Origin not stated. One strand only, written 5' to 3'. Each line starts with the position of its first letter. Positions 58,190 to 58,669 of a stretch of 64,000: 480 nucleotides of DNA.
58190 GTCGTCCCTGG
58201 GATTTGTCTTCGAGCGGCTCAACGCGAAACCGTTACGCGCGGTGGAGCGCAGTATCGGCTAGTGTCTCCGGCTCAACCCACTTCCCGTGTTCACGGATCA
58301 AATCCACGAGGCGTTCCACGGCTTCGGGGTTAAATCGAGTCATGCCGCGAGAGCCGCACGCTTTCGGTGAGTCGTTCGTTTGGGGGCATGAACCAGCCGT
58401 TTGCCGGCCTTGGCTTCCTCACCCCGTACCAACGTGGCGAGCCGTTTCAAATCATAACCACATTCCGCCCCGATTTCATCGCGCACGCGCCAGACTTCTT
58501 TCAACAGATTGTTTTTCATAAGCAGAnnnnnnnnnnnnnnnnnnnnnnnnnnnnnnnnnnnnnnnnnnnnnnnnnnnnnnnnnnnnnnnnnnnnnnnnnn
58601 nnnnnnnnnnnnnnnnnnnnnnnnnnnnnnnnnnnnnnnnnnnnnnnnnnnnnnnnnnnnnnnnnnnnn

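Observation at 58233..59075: Duplicated 3' end of ispG (all differences synonymous) brackets a PIN-toxin cassette: an integration footprint without an integrase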

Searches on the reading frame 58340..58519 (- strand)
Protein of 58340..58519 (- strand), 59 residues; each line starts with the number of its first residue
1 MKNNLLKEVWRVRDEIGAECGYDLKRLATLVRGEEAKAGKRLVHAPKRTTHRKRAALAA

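Call 8: search_protein_families(library=pfam, proteins=[window:58340-58519:-], max_evalue=0.01)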
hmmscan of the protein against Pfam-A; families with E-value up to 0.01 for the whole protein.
window:58340-58519:- (59 aa): 0 families

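Call 46: search_protein_families(library=ncbifam, proteins=[window:58340-58519:-], max_evalue=0.1)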
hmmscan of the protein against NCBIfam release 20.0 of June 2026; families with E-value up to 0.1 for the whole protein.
window:58340-58519:- (59 aa): 0 families

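Call 73: search_protein_families(library=padloc, proteins=[window:58340-58519:-], max_evalue=0.01)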
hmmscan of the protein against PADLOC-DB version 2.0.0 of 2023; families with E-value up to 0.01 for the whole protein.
window:58340-58519:- (59 aa): 0 families
